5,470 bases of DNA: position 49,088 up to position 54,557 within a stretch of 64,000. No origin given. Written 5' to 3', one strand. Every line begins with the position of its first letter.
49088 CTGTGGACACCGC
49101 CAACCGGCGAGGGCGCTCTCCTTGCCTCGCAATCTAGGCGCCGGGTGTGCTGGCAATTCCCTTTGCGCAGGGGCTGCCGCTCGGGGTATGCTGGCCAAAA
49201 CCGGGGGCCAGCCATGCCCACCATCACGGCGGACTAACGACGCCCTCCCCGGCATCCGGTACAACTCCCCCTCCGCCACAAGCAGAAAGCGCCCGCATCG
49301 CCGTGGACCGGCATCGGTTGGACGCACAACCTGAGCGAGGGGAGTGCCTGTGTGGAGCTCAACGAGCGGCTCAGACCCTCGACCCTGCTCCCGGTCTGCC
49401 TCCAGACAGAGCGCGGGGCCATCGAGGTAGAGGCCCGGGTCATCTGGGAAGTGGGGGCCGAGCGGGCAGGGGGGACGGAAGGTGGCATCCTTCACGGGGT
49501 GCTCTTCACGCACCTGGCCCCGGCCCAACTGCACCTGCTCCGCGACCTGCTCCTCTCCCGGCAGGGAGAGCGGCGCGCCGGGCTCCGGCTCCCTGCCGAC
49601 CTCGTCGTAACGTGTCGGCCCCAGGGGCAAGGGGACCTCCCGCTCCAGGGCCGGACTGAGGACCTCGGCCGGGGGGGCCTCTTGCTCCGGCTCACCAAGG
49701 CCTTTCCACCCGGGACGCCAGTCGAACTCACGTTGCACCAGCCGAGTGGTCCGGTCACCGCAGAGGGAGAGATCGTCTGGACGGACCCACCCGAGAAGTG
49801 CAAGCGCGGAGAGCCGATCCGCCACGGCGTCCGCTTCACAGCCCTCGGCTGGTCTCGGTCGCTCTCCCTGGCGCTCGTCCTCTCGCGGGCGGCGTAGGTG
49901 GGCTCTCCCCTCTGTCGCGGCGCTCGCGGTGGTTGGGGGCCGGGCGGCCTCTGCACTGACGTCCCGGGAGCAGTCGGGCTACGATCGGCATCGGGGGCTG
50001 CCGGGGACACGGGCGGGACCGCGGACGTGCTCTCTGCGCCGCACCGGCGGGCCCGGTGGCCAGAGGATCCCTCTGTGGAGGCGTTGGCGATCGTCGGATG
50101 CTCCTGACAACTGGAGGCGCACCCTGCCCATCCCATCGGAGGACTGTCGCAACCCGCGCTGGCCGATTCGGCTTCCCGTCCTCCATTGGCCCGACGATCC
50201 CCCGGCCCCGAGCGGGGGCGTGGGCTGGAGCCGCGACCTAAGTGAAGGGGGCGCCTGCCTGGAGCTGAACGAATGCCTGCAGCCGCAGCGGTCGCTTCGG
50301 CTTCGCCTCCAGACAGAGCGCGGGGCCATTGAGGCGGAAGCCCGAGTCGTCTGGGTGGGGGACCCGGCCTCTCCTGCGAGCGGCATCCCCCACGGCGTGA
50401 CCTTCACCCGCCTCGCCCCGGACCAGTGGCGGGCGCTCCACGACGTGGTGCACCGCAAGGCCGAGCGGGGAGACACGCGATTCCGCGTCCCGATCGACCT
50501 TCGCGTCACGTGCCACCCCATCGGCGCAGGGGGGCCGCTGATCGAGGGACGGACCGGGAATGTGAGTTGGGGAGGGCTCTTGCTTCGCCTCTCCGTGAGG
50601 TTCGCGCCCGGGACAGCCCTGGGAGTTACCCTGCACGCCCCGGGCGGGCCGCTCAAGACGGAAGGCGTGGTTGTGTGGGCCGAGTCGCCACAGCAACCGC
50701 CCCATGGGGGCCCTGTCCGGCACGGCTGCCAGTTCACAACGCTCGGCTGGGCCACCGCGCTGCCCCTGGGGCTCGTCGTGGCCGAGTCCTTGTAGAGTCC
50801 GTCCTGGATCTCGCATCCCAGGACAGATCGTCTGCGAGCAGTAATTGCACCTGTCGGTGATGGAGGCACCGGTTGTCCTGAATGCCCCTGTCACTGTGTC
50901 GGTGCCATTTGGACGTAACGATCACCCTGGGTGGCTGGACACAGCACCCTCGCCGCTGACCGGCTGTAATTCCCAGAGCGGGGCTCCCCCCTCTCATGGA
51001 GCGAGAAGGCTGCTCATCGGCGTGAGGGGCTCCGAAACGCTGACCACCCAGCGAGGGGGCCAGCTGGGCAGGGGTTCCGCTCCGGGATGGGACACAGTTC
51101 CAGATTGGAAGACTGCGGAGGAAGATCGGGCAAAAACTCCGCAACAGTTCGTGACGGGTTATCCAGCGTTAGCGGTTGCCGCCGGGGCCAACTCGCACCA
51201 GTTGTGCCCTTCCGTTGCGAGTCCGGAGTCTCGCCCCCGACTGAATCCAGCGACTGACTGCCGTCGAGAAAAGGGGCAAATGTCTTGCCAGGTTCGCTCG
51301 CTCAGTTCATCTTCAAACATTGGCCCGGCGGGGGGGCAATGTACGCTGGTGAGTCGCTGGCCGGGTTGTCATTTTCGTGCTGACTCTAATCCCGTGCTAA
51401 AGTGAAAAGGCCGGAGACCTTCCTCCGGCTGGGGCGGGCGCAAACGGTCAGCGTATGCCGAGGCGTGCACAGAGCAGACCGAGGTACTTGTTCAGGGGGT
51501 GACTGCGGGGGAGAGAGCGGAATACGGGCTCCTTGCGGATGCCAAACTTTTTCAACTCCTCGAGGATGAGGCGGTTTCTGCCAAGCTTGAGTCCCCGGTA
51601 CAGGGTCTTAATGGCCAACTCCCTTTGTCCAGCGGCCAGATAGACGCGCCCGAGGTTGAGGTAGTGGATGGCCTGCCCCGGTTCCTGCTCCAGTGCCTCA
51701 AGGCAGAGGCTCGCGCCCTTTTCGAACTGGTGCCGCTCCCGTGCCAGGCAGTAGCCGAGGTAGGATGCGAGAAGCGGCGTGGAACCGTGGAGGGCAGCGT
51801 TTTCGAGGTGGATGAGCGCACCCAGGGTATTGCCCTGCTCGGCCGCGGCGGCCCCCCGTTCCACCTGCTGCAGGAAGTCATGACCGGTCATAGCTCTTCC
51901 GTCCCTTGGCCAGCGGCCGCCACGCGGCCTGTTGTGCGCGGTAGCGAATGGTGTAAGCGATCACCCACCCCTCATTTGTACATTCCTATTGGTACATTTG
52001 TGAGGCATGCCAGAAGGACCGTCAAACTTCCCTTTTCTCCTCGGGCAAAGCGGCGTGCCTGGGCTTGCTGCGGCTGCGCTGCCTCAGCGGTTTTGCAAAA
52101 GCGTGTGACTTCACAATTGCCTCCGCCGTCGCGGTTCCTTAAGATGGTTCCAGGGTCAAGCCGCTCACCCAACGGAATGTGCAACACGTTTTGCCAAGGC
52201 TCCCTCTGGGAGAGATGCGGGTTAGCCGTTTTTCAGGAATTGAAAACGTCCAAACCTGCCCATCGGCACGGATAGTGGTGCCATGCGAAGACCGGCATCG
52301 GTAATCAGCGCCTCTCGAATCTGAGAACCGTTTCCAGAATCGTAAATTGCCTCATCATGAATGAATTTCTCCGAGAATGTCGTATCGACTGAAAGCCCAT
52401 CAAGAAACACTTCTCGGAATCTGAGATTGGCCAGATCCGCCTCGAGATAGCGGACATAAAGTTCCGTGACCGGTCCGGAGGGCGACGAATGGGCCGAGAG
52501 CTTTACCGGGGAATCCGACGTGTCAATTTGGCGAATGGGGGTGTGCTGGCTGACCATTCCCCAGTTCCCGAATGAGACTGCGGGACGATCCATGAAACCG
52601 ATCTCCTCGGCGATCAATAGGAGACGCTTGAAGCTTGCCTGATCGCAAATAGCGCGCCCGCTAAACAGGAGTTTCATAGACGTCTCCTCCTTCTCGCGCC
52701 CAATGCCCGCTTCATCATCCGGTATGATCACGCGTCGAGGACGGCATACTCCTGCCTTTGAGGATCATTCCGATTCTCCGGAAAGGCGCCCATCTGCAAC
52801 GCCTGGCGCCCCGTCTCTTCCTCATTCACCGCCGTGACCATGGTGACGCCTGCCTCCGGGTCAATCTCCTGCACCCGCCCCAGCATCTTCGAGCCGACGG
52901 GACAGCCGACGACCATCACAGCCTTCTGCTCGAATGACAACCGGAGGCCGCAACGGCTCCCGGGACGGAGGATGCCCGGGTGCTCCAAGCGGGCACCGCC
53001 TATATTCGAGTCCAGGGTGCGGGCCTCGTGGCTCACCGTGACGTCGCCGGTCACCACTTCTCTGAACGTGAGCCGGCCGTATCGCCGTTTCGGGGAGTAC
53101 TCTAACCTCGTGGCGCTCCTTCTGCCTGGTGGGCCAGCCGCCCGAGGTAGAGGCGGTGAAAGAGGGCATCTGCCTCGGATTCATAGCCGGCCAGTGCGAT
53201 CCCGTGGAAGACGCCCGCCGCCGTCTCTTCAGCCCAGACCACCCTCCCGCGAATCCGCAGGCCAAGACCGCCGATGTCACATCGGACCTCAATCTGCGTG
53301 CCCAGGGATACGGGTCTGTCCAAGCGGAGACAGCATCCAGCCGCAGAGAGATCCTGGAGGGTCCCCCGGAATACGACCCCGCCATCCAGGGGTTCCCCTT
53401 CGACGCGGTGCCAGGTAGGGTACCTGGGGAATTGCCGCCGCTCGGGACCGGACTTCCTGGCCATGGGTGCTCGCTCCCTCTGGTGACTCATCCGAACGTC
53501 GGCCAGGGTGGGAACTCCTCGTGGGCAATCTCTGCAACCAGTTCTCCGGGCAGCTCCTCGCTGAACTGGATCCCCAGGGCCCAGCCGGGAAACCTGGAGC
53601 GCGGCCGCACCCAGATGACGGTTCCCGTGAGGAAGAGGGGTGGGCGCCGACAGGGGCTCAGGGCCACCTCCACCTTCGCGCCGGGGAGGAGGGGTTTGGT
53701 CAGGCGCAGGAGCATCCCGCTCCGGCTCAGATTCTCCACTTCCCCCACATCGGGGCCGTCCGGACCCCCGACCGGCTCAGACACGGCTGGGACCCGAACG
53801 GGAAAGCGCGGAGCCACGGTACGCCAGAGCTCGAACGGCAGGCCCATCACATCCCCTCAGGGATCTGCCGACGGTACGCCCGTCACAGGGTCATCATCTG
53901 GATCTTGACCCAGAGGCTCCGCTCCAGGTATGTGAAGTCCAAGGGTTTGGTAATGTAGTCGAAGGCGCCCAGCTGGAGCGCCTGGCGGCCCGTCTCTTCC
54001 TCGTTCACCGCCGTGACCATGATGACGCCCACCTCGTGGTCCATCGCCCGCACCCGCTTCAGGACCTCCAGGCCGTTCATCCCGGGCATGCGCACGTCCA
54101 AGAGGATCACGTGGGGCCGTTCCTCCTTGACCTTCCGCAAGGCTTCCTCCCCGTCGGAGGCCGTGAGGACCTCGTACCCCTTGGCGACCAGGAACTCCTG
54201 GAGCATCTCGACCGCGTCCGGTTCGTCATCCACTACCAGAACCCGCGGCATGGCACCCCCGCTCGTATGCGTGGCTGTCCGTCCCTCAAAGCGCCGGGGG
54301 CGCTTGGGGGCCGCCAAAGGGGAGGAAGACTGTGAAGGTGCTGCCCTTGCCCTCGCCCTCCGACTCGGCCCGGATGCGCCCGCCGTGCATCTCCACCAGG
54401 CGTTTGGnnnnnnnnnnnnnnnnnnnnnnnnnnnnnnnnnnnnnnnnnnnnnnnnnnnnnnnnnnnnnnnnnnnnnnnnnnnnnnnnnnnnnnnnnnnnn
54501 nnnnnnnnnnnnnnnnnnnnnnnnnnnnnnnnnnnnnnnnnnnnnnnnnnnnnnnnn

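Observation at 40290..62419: Exceptional density of PilZ (c-di-GMP receptor) domains: about 13 domains in 10 loci within 22 kb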

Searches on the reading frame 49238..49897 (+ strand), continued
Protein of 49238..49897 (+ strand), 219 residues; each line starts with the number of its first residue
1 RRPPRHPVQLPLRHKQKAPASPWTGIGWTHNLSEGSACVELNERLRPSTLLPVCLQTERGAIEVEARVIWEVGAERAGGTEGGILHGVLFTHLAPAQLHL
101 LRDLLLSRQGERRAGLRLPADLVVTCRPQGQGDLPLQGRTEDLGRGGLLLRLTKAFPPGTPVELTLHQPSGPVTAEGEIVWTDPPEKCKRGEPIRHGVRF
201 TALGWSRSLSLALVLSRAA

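Call 61: search_solved_structures(query=A1, max_evalue=1)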
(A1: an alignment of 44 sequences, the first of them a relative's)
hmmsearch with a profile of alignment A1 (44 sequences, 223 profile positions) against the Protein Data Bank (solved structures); distinct sequences matched with E-value up to 1: 4.
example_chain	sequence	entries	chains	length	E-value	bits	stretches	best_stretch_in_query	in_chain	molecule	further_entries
7kzp_G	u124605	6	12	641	0.042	16.6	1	94-147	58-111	Fanconi anemia group G protein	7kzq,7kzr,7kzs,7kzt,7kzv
4i86_A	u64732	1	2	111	0.29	13.8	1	6-62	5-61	Cellulose synthase 1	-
3dsg_A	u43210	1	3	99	0.32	13.7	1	148-192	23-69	Type IV fimbriae assembly protein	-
4f48_B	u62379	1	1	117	0.45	13.2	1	148-192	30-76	Type IV fimbriae assembly protein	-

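Call 64: predict_structure(alignment_id=A1)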
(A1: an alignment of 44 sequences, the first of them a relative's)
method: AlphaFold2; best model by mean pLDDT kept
length: 227 residues; sequences in the alignment: 44
mean_pLDDT: 84.8   pTM: 0.78
mean pLDDT of the five models: 84.8, 84.1, 83.8, 83.6, 82.4
residues with pLDDT >= 90: 126; 70-90: 69; 50-70: 18; < 50: 14
segments of 3 or more residues with pLDDT < 50: 1-8, 83-88
pLDDT, mean of each block of 10 residues (from residue 1): 43 83 80 89 92 92 92 93 50 92 93 74 78 90 92 93 94 91 95 81 93 87 81
secondary structure, 60 per line:
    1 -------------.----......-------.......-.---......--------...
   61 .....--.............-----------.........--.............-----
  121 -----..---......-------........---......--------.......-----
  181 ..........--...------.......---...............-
elements in order: E19-24 E32-38 E44-49 E58-65 E68-80 E92-100 H103-115 E131-136 E144-151 E155-160 E169-175 E181-190 E202-208 H212-226

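Call 67: fold_search(model_id=the predicted structure, library=pdb)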
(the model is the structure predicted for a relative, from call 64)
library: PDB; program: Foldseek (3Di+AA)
matches with E <= 10: 691; with E <= 0.001: 28
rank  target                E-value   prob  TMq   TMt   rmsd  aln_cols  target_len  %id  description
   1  2rde_B                2.5e-07  1.00  0.36  0.36  15.2       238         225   13  Crystal structure of VCA0042 complexed with c-di-GMP (released 2007-10-30)
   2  2rde_A                3.4e-07  1.00  0.36  0.36  15.4       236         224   12  Crystal structure of VCA0042 complexed with c-di-GMP (released 2007-10-30)
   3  3kyf                  6.9e-07  1.00  0.38  0.37  17.5       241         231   16  Crystal structure of P4397 complexed with c-di-GMP (released 2010-04-14)
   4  5vx6_A                7.2e-07  1.00  0.38  0.41  14.4       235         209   11  Structure of Bacillus subtilis Inhibitor of motility (MotI/DgrA) (released 2017-11-22)
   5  1yln                  7.2e-07  1.00  0.34  0.34  12.2       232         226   12  The Crystal Structure of the Protein of Unknown Function VCA0042 from Vibrio cholerae O1 (released 2005-03-08)
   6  3kyg_A                8.9e-07  1.00  0.34  0.34  16.4       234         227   13  Crystal structure of VCA0042 (L135R) complexed with c-di-GMP (released 2010-04-14)
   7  5vx6_B                9.8e-07  1.00  0.38  0.41  16.7       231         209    9  Structure of Bacillus subtilis Inhibitor of motility (MotI/DgrA) (released 2017-11-22)
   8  5ked_B                2.2e-06  1.00  0.38  0.38  12.7       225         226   11  Structure of the 2.65 Angstrom P2(1) crystal of K. pneumonia MrkH (released 2016-08-17)
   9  5y6f                  2.6e-06  1.00  0.36  0.36  18.0       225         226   15  Crystal structure of YcgR in complex with c-di-GMP from Escherichia coli (released 2018-07-18)
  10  5ejl                  3.7e-06  1.00  0.36  0.35  16.8       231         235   12  MrkH, A novel c-di-GMP dependence transcription regulatory factor. (released 2016-10-19)
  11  5ked_A                5.1e-06  1.00  0.39  0.38  12.6       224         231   11  Structure of the 2.65 Angstrom P2(1) crystal of K. pneumonia MrkH (released 2016-08-17)
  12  2gjg                  6.5e-06  1.00  0.36  0.33  18.2       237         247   15  CRYSTAL STRUCTURE OF A PILZ-CONTAINING PROTEIN (PP4397) FROM PSEUDOMONAS PUTIDA KT2440 AT 2.25 A RESOLUTION (released 2006-04-25)
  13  5kec_A                9.8e-06  1.00  0.34  0.33  13.4       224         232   12  Structure of K. pneumonia MrkH in its apo state. (released 2016-08-17)
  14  5kgo_A                1.3e-05  1.00  0.35  0.36  18.1       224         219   11  Structure of K. pneumonia MrkH-c-di-GMP complex (released 2016-08-17)
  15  5kgo_D                1.6e-05  1.00  0.37  0.37  17.6       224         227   12  Structure of K. pneumonia MrkH-c-di-GMP complex (released 2016-08-17)
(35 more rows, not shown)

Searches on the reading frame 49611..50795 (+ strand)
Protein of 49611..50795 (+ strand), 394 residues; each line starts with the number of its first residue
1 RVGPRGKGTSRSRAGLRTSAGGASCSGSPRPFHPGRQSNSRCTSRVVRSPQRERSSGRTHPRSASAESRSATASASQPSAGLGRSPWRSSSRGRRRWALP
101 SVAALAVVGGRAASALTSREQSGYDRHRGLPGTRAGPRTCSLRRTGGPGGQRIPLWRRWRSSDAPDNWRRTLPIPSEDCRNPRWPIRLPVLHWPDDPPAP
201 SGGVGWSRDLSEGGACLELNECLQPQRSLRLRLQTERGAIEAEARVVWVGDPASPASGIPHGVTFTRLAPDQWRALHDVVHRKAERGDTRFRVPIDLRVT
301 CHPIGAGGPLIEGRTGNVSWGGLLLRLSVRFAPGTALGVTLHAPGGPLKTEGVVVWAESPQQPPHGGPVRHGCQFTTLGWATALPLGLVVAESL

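Call 5: search_protein_families(library=pfam, max_evalue=0.1, proteins=[window:49611-50795:+])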
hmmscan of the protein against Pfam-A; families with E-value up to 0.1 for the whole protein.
window:49611-50795:+ (394 aa): 1 family
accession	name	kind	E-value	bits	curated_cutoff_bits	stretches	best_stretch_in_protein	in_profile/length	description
PF07238.19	PilZ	-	2.5e-18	66.7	22.5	2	207-278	27-98/102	PilZ domain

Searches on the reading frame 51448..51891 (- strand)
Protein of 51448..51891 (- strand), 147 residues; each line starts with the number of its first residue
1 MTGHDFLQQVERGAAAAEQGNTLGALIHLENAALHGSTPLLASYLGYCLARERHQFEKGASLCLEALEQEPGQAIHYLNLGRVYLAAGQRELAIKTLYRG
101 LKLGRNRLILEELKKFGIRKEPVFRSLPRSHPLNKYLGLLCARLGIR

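Call 15: search_protein_families(library=pfam, max_evalue=0.01, proteins=[window:51448-51891:-])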
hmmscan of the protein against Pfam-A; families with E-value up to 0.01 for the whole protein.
window:51448-51891:- (147 aa): 5 families
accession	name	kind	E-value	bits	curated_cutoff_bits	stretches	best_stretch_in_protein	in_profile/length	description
PF13431.12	TPR_17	-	0.00012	22.5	24.4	1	62-92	1-31/34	Tetratricopeptide repeat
PF13428.12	TPR_14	-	0.00021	22.1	23.5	0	77-111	4-39/44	Tetratricopeptide repeat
PF14559.12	TPR_19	-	0.00027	21.6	25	1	52-103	3-54/68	Tetratricopeptide repeat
PF13432.12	TPR_16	-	0.0015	19.4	32.7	1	49-100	6-56/65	Tetratricopeptide repeat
PF13424.12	TPR_12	-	0.0039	17.8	30.1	1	44-103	8-74/77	Tetratricopeptide repeat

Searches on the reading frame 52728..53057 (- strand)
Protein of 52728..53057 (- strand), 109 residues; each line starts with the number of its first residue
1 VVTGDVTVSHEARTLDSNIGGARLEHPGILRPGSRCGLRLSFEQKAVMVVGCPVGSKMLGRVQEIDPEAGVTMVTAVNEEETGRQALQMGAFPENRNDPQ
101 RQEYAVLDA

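Call 5: search_protein_families(library=pfam, max_evalue=0.1, proteins=[window:52728-53057:-])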
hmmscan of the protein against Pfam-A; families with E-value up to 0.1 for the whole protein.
window:52728-53057:- (109 aa): 1 family
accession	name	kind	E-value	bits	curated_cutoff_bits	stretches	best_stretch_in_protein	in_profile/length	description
PF00072.30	Response_reg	-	0.035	14.7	30.2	1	55-92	57-94/111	Response regulator receiver domain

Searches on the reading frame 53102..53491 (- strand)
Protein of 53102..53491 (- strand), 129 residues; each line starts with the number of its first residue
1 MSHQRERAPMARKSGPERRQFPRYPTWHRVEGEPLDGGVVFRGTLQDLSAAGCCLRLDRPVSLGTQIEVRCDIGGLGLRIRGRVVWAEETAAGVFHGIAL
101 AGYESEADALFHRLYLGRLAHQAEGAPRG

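Call 5: search_protein_families(library=pfam, max_evalue=0.1, proteins=[window:53102-53491:-])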
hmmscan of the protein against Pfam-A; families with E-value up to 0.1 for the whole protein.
window:53102-53491:- (129 aa): 1 family
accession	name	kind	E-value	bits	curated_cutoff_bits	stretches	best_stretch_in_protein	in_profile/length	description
PF07238.19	PilZ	-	7.1e-13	49.2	22.5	1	17-94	1-79/102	PilZ domain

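Call 24: find_encoding_contigs(protein=window:53102-53491:-, flank=10000, max_places=6)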
Protein window:53102-53491:- (129 aa): no gene with exactly this product is on record in the collection.

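Call 60: search_protein_families(library=padloc, max_evalue=0.01, proteins=[window:53102-53491:-])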
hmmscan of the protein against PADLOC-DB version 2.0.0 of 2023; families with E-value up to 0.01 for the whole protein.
window:53102-53491:- (129 aa): 0 families

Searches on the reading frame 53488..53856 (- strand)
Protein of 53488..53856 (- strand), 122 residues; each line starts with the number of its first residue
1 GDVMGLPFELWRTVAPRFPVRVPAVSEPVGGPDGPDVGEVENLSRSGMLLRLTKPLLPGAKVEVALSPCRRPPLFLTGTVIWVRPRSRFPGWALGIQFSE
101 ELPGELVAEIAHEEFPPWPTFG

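Call 5: search_protein_families(library=pfam, max_evalue=0.1, proteins=[window:53488-53856:-])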
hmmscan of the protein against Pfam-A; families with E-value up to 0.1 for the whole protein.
window:53488-53856:- (122 aa): 1 family
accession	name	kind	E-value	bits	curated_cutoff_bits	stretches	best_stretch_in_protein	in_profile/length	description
PF07238.19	PilZ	-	1.4e-10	41.8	22.5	1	16-109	6-95/102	PilZ domain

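Call 60: search_protein_families(library=padloc, max_evalue=0.01, proteins=[window:53488-53850:-])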
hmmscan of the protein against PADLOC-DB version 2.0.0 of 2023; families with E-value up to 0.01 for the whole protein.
window:53488-53850:- (120 aa): 0 families

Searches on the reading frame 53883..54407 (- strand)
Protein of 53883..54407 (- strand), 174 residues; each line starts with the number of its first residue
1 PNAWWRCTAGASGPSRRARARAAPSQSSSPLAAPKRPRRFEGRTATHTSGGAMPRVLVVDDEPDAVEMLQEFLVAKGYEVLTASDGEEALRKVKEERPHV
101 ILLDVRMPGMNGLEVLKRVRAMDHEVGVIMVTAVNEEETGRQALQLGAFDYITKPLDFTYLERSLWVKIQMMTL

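Call 6: search_protein_families(library=pfam, max_evalue=0.1, proteins=[window:53883-54407:-])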
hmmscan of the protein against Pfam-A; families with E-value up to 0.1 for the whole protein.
window:53883-54407:- (174 aa): 3 families
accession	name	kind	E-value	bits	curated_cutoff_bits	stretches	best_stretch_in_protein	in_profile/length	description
PF00072.30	Response_reg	-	1.1e-33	116.1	30.2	1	56-161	1-106/111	Response regulator receiver domain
PF20161.5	VpsR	-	0.015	15.5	23.7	1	56-163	13-118/121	VpsR domain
PF23198.2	PDE8A_N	-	0.029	14.7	29.6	1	75-137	32-95/147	PDE8A-like, N-terminal domain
